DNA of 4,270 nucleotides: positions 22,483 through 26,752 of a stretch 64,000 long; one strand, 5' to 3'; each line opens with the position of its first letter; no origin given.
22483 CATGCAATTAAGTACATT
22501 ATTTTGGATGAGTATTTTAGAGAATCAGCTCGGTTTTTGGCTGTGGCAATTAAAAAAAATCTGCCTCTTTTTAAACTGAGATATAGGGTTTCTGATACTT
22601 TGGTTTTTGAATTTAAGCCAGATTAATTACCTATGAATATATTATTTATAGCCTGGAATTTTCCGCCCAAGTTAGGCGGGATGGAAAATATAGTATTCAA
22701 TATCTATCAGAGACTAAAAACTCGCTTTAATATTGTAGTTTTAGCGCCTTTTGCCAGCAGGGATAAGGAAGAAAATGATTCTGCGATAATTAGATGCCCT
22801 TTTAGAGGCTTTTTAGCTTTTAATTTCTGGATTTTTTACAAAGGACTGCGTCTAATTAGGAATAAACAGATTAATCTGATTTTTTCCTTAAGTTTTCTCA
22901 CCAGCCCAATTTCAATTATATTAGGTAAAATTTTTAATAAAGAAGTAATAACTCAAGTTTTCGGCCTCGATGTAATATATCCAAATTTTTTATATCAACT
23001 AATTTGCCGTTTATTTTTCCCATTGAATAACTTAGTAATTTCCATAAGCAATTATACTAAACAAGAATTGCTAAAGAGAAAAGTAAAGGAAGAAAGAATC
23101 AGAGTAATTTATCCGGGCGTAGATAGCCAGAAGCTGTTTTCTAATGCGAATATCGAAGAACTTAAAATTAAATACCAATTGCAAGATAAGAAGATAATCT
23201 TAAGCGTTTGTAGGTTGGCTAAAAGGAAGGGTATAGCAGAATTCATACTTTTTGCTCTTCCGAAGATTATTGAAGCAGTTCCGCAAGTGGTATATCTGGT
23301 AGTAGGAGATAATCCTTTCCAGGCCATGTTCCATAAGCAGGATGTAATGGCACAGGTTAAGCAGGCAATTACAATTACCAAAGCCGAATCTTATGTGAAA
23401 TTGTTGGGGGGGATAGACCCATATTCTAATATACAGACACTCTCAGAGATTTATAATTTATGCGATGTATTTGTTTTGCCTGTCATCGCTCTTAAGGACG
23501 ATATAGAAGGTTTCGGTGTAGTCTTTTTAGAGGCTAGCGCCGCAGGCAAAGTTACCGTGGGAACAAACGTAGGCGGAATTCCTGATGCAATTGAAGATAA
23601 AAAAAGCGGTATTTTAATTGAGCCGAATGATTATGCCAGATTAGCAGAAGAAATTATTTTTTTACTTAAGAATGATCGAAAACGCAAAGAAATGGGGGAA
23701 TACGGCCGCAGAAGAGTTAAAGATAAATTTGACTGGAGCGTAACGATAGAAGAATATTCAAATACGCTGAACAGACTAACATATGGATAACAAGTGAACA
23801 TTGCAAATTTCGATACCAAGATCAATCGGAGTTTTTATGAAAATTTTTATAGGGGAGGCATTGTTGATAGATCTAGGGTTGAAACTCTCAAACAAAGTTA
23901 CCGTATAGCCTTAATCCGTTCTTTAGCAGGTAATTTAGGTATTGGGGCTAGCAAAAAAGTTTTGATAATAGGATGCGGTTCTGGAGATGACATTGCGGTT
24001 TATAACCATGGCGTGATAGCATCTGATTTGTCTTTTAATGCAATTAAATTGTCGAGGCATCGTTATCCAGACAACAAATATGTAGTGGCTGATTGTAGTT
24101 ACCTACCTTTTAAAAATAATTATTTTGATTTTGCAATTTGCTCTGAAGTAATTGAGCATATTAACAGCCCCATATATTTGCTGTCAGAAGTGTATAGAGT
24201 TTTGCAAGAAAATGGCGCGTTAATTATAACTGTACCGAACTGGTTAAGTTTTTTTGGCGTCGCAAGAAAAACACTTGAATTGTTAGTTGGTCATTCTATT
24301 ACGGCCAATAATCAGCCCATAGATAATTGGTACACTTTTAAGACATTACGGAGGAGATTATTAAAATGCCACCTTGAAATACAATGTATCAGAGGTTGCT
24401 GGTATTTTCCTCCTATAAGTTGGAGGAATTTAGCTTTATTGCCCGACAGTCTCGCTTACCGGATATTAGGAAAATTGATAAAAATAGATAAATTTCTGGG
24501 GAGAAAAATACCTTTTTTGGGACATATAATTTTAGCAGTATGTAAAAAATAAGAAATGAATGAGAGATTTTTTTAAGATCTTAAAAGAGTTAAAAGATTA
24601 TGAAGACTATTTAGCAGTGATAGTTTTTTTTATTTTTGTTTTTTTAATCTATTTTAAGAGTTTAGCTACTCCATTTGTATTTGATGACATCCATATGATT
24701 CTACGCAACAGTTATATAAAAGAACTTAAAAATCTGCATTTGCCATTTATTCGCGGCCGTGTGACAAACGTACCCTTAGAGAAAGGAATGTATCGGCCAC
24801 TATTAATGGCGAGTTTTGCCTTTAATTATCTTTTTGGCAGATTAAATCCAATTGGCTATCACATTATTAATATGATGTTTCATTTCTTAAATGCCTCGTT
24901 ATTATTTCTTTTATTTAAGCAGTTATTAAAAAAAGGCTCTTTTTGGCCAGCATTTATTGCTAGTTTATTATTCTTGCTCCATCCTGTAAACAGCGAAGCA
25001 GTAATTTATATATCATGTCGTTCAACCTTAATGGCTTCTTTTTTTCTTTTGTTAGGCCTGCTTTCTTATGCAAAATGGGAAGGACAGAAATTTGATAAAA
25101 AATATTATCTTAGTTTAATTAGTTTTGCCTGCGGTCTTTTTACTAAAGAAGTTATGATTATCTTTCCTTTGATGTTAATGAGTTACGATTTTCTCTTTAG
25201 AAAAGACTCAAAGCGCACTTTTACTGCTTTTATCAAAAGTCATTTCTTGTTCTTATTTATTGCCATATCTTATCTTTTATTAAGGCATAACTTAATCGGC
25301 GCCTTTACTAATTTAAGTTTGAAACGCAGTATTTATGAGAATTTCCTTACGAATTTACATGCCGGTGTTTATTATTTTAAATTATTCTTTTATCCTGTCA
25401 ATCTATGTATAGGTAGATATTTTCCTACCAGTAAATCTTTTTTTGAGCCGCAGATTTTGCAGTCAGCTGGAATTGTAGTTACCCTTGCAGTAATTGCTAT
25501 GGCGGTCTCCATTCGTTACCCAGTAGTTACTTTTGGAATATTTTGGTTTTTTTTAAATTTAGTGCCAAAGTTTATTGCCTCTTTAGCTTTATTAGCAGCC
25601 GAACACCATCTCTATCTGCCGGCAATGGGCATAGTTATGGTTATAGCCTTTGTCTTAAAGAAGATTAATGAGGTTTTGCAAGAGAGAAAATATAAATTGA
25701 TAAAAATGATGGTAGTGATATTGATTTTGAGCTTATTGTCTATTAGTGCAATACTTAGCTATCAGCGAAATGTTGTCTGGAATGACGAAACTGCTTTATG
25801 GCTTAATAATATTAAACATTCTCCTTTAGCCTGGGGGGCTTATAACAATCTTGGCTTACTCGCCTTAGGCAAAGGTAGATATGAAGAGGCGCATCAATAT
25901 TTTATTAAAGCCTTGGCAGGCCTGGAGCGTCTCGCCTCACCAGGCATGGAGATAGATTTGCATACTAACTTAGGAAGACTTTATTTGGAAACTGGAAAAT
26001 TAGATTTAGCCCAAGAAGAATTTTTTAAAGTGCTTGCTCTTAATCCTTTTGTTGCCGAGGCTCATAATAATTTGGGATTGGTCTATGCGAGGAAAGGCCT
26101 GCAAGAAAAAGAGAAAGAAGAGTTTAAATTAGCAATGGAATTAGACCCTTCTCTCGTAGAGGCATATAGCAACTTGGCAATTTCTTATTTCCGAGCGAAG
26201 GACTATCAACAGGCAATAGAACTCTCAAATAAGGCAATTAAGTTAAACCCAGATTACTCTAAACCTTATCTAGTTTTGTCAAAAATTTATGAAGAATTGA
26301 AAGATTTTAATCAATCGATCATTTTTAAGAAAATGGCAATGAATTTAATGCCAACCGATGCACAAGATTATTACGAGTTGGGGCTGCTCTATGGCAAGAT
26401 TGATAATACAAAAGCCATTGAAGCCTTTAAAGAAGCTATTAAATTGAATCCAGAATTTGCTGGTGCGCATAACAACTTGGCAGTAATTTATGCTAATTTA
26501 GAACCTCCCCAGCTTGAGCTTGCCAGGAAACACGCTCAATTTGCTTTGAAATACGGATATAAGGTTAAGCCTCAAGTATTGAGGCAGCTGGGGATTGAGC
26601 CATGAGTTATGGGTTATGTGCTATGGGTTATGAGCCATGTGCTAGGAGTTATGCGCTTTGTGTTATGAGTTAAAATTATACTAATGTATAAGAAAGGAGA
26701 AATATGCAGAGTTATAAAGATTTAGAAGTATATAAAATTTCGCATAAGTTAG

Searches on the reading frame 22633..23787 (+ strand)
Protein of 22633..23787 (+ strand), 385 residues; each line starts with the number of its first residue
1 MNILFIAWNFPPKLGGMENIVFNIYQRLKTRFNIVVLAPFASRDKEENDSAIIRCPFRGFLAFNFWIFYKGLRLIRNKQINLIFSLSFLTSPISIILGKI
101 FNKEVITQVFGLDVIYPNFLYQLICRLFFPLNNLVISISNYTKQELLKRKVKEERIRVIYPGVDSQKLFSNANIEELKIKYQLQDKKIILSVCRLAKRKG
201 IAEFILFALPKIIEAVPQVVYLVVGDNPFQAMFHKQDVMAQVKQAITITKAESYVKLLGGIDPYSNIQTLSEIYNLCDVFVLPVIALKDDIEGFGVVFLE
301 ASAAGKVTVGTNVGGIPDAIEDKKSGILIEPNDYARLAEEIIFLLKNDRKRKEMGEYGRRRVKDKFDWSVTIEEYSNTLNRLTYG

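Call 14: search_protein_families(library=pfam, proteins=[window:22633-23787:+], max_evalue=0.001)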
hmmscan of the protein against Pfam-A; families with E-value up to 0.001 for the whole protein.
window:22633-23787:+ (385 aa): 4 families
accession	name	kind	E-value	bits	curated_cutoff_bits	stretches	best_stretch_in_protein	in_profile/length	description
PF00534.26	Glycos_transf_1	-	1.7e-31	109.5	26.4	1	175-361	3-172/172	Glycosyl transferases group 1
PF13692.12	Glyco_trans_1_4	-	2.8e-25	89.7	27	1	187-347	2-142/142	Glycosyl transferases group 1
PF13439.12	Glyco_transf_4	-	1.6e-14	54.7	28.5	1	15-166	2-169/170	Glycosyltransferase Family 4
PF13524.12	Glyco_trans_1_2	-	3.3e-05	24.3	25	1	298-374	67-141/144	Glycosyl transferase-like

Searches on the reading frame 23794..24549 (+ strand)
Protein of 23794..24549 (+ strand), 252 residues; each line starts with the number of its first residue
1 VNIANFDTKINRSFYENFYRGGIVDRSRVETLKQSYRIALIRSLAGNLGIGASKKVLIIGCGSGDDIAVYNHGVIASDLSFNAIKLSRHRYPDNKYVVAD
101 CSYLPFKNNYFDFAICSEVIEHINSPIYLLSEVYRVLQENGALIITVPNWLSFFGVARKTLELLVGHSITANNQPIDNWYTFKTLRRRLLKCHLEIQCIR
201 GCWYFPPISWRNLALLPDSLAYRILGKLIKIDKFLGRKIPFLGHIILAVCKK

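Call 14: search_protein_families(library=pfam, proteins=[window:23794-24549:+], max_evalue=0.001)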
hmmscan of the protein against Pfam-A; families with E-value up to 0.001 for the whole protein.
window:23794-24549:+ (252 aa): 6 families
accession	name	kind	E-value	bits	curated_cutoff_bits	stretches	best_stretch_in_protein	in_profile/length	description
PF08241.18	Methyltransf_11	-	1.8e-18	67.4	21.2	1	59-145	3-95/95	Methyltransferase domain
PF13649.12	Methyltransf_25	-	1.7e-12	48.3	27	1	56-141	1-97/97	Methyltransferase domain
PF13489.12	Methyltransf_23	-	9.1e-12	45.5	27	1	50-182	20-147/164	Methyltransferase domain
PF13847.12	Methyltransf_31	-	8.3e-09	35.7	27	1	53-156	4-114/145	Methyltransferase domain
PF08242.18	Methyltransf_12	-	9.8e-08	33.1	30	1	57-143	1-98/98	Methyltransferase domain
PF07021.18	MetW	-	4.1e-05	23.8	21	1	52-181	13-139/193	Methionine biosynthesis protein MetW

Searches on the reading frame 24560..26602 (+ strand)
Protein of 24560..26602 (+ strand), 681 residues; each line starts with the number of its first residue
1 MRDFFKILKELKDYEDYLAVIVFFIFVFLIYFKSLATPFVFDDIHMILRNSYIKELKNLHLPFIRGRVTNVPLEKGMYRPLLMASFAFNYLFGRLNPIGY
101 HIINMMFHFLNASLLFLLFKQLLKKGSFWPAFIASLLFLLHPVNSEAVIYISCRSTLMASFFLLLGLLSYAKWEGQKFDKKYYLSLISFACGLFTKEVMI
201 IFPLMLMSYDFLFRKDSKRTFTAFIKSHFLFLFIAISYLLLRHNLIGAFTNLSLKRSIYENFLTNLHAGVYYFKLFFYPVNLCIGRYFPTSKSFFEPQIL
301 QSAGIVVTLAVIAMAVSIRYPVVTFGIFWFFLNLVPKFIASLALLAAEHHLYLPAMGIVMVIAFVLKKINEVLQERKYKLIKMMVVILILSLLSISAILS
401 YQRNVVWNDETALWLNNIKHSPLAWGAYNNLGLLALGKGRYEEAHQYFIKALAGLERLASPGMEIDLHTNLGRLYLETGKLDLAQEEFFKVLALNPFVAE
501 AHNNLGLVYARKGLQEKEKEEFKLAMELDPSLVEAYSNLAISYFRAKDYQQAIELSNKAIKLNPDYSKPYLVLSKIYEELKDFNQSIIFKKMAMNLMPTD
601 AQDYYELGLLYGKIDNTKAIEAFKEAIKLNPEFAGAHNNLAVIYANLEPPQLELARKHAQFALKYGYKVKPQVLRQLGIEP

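Call 13: search_protein_families(library=pfam, proteins=[window:24560-26602:+], max_evalue=0.001)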
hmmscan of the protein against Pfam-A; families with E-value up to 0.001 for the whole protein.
window:24560-26602:+ (681 aa): 18 families
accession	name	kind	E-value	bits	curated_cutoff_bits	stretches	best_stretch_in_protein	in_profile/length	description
PF13431.12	TPR_17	-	4.1e-26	89.5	24.4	0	622-647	1-26/34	Tetratricopeptide repeat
PF13181.12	TPR_8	-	3e-24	83.5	25.7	1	534-566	2-34/34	Tetratricopeptide repeat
PF13414.12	TPR_11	-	8.6e-23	80.2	26.8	2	616-646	10-40/42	TPR repeat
PF00515.34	TPR_1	-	1.2e-22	79.2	27.8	2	534-566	2-34/34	Tetratricopeptide repeat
PF07719.23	TPR_2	-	8.3e-22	75.9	27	1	534-566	2-34/34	Tetratricopeptide repeat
PF13424.12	TPR_12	-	1.8e-19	70.1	30.1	2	427-492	5-72/77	Tetratricopeptide repeat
PF13432.12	TPR_16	-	1.4e-18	67.4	32.7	1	470-530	2-62/65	Tetratricopeptide repeat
PF14559.12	TPR_19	-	1.2e-15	58.1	25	2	544-587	2-45/68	Tetratricopeptide repeat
PF13374.12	TPR_10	-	6.6e-10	39.1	27.5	1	427-459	4-36/42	Tetratricopeptide repeat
PF13428.12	TPR_14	-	2.3e-09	37.4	23.5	0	534-574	2-42/44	Tetratricopeptide repeat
PF23914.1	TPR_CcmH_CycH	-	5e-08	33.4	42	0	470-564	55-152/158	Cytochrome c-type biogenesis protein H TPR domain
PF13174.12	TPR_6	-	4.4e-07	30.6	26.3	0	534-565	1-32/33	Tetratricopeptide repeat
PF25063.1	ARM_TT21_C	-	1.7e-06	28.5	35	1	471-568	101-199/209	Tetratricopeptide repeat protein 21 C-terminal ARM domain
PF13371.12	TPR_9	-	6.7e-06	26.5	35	0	575-632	3-61/73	Tetratricopeptide repeat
PF13176.12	TPR_7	-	3.9e-05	23.9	27.9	0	427-454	1-28/36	Tetratricopeptide repeat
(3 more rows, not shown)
